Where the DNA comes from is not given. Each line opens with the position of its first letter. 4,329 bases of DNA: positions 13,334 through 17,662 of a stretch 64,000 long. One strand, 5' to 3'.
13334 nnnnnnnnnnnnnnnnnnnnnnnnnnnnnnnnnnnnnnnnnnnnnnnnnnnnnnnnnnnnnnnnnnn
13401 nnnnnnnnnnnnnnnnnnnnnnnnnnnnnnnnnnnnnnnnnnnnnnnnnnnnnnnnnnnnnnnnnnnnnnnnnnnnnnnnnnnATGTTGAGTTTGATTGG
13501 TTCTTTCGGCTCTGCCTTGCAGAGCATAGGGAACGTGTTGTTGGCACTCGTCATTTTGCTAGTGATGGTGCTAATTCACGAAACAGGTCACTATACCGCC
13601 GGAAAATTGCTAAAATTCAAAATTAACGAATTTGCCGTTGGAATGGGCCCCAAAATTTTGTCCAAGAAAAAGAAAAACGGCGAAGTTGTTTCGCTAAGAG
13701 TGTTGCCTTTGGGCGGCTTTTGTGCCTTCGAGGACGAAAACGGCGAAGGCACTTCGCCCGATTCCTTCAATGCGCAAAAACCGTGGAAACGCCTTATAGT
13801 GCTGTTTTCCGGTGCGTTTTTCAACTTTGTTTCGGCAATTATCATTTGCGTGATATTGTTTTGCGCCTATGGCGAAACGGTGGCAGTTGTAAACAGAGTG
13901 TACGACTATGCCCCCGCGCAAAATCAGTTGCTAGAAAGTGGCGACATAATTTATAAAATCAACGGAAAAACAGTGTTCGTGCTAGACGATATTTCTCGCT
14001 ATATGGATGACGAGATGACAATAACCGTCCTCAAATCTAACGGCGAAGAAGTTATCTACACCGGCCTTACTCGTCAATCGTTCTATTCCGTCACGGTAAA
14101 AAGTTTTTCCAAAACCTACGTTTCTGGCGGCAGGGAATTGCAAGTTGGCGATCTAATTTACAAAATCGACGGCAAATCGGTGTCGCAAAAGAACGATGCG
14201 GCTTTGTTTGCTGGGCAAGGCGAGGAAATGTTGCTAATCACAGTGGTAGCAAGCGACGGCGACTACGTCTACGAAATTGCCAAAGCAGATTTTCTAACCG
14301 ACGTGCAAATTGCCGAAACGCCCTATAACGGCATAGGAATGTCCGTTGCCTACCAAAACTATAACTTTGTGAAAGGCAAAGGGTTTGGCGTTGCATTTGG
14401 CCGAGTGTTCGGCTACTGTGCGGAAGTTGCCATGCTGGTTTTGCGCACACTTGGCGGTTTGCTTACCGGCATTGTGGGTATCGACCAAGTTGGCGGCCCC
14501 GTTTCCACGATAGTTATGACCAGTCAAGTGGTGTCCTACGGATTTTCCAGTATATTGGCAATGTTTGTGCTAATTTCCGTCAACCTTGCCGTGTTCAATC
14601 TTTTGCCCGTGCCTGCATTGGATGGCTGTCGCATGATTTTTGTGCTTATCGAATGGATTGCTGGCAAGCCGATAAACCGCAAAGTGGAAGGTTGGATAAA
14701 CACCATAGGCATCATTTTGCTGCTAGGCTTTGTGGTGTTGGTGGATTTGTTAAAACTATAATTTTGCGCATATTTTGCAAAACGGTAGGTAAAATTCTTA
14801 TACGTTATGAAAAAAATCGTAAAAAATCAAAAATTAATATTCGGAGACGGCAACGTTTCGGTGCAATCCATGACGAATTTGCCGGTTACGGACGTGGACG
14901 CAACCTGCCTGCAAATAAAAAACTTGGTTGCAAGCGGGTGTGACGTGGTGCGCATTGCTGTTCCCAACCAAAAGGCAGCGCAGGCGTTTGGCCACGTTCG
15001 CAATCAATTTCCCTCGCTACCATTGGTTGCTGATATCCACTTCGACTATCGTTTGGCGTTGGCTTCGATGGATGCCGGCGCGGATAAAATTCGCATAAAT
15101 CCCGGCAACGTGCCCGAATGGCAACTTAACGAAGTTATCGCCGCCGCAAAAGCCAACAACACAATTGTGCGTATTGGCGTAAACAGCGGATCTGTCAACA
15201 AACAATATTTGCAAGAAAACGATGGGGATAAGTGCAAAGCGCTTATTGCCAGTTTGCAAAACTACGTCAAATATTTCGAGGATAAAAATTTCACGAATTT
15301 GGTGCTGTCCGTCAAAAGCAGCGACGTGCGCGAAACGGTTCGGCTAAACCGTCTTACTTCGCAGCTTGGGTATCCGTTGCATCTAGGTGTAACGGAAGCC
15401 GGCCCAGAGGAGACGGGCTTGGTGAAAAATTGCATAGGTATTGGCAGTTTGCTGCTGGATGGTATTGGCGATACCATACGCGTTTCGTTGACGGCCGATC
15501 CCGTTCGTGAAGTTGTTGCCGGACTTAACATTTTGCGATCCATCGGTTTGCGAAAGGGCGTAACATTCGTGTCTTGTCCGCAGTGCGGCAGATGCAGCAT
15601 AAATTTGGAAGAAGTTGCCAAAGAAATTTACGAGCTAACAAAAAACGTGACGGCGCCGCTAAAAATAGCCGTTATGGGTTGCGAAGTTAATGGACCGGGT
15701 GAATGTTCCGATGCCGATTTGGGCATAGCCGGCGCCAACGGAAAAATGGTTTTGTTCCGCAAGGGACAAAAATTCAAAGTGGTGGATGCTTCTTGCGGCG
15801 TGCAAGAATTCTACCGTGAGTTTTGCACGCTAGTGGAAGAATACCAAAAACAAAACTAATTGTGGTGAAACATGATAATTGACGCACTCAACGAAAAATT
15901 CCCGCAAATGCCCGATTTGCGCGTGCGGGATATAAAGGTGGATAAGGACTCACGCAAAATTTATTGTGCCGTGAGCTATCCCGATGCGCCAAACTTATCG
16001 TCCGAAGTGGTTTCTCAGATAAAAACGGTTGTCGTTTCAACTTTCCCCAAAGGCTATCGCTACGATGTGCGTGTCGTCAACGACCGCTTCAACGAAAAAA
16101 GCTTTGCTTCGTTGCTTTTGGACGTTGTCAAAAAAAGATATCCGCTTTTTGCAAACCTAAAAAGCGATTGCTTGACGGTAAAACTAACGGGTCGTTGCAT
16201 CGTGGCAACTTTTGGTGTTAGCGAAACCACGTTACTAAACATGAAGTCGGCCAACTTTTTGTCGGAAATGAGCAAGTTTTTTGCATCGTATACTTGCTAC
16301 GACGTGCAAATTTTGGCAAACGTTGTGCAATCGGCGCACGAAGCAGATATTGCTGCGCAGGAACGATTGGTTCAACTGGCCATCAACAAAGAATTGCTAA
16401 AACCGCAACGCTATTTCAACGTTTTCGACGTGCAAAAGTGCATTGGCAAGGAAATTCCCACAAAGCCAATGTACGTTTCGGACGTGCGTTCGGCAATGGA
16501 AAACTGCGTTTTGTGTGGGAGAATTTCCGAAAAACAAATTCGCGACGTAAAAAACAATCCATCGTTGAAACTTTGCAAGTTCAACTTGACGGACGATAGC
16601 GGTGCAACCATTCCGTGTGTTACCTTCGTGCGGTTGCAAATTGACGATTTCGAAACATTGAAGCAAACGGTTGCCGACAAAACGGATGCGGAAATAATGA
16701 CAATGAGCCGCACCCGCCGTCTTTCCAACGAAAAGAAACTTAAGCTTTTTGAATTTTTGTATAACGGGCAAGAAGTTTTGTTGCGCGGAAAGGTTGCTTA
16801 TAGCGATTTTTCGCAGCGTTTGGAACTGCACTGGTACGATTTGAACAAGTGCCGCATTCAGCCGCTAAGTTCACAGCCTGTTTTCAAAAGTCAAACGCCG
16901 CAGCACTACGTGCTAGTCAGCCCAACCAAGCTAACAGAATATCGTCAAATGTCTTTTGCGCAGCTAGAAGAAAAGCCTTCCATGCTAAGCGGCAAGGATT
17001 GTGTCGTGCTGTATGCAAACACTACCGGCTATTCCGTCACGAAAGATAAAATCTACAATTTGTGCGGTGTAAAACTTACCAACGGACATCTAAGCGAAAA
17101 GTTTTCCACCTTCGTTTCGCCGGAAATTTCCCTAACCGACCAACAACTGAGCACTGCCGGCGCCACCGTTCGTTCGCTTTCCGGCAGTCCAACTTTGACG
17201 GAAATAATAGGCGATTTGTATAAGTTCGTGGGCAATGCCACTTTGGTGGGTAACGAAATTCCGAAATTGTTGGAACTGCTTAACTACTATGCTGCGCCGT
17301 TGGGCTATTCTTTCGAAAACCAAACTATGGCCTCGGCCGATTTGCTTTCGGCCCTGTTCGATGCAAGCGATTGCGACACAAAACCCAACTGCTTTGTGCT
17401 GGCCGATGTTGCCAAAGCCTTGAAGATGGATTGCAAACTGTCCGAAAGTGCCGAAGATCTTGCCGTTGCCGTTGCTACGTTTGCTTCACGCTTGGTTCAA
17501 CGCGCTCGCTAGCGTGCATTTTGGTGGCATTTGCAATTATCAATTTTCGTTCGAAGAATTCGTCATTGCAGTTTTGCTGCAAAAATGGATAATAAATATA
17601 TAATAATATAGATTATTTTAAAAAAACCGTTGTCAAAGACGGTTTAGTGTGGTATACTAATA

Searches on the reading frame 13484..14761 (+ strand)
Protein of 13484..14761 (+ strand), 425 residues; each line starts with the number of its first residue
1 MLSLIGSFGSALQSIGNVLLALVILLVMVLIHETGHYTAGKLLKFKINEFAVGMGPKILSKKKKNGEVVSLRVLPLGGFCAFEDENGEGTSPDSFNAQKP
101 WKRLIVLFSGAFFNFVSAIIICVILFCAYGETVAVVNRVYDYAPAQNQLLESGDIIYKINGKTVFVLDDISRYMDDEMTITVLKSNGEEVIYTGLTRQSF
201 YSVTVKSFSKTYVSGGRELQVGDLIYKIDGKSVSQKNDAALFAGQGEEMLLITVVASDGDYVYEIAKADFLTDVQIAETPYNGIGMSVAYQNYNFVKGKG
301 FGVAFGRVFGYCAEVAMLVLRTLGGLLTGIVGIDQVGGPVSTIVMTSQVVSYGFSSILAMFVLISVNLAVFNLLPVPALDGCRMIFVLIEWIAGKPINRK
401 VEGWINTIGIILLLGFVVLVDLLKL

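Call 58: search_protein_families(library=pfam, proteins=[window:13484-14761:+], max_evalue=0.00001)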
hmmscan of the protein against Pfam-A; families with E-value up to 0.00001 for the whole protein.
window:13484-14761:+ (425 aa): 4 families
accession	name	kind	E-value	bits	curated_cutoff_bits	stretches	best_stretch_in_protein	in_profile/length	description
PF02163.28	Peptidase_M50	-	2.6e-55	187.6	27.2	1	21-415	2-220/221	Peptidase family M50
PF17820.7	PDZ_6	-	1.1e-10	41.5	27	0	135-182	1-52/54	PDZ domain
PF13180.12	PDZ_2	-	3.8e-07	30.7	27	0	133-174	13-54/80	PDZ domain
PF00595.29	PDZ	-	6.5e-06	26.9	23.2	0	133-164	26-57/81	PDZ domain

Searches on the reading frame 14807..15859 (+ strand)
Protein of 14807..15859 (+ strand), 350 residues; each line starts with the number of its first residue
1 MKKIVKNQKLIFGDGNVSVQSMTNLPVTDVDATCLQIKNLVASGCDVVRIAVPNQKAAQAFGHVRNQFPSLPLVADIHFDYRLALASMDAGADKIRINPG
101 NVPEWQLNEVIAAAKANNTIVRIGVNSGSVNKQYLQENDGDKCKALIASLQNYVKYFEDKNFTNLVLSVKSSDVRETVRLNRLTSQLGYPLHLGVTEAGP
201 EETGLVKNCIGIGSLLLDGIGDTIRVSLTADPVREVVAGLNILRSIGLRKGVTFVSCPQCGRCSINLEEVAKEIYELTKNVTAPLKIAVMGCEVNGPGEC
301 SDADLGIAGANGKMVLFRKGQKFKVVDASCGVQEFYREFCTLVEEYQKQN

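Call 58: search_protein_families(library=pfam, proteins=[window:14807-15859:+], max_evalue=0.00001)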
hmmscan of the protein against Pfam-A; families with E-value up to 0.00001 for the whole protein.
window:14807-15859:+ (350 aa): 1 family
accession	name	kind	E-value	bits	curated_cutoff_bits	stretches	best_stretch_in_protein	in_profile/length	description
PF04551.19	GcpE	-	1.6e-121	406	32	1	7-337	7-339/343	GcpE protein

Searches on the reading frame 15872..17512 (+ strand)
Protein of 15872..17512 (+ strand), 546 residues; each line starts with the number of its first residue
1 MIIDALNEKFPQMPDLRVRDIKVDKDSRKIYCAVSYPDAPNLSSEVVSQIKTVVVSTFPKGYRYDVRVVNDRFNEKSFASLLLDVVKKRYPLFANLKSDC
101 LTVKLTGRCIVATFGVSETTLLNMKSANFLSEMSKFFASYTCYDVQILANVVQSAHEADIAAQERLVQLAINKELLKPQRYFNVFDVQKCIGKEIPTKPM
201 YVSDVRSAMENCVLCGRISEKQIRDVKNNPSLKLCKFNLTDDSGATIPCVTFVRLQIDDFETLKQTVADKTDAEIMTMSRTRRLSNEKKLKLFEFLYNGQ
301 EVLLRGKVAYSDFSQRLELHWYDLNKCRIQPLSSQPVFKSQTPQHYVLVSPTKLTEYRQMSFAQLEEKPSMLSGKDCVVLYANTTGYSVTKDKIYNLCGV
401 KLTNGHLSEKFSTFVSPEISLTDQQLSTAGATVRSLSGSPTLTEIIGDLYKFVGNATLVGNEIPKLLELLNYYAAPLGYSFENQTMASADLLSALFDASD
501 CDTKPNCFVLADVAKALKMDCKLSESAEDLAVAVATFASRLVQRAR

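Call 58: search_protein_families(library=pfam, proteins=[window:15872-17512:+], max_evalue=0.00001)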
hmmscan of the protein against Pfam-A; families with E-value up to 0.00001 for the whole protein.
window:15872-17512:+ (546 aa): 0 families

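Call 62: search_protein_families(library=pfam, proteins=[window:15872-17512:+], max_evalue=0.01)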
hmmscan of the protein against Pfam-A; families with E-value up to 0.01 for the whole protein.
window:15872-17512:+ (546 aa): 0 families

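Call 89: search_protein_families(library=ncbifam, proteins=[window:15872-17512:+], max_evalue=0.01)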
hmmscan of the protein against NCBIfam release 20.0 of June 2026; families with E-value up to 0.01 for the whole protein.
window:15872-17512:+ (546 aa): 20 families
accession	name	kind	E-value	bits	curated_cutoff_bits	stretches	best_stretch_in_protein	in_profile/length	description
NF001688.0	PRK00448.1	equivalog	4.2e-13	47.8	873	1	366-461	414-509/1445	PolC-type DNA polymerase III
NF005289.0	PRK06807.1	equivalog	1.5e-12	47.4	335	1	375-486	8-120/313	3'-5' exonuclease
NF005836.0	PRK07740.1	equivalog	3.5e-10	39.7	261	1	376-463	60-149/244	hypothetical protein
NF005906.0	PRK07883.1-4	equivalog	4.5e-10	38.5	495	1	378-464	9-95/563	DEDD exonuclease domain-containing protein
TIGR01405.1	polC_Gram_pos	equivalog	1.7e-09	36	1043.45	1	368-535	182-344/1211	DNA polymerase III subunit alpha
NF005905.0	PRK07883.1-3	equivalog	3.3e-09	35.9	508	1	355-460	7-109/581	DEDD exonuclease domain-containing protein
NF005907.0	PRK07883.1-5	equivalog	9.1e-09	34.2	454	1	353-484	9-137/584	DEDD exonuclease domain-containing protein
TIGR01406.1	dnaQ_proteo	equivalog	2.4e-06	27.3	222.7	1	378-473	3-100/231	DNA polymerase III subunit epsilon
NF004316.1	PRK05711.1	equivalog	3e-06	27.1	196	1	378-479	4-107/234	DNA polymerase III subunit epsilon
NF004964.0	PRK06310.1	equivalog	3.4e-06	26.6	236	1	372-490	4-123/250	DNA polymerase III subunit epsilon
TIGR00573.1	dnaq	subfamily_domain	3.5e-06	26.7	71.5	1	378-464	10-96/217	exonuclease, DNA polymerase III, epsilon subunit family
NF006601.0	PRK09145.1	equivalog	3.3e-05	23.4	189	1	373-486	27-143/207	3'-5' exonuclease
NF004719.0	PRK06063.1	equivalog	0.00013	21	389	1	367-460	8-100/331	DEDDh family exonuclease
NF005903.0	PRK07883.1-1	equivalog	0.00015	20.4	1038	1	388-461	59-132/642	DEDD exonuclease domain-containing protein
NF005904.0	PRK07883.1-2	equivalog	0.00024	19.5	969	1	377-486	32-141/584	DEDD exonuclease domain-containing protein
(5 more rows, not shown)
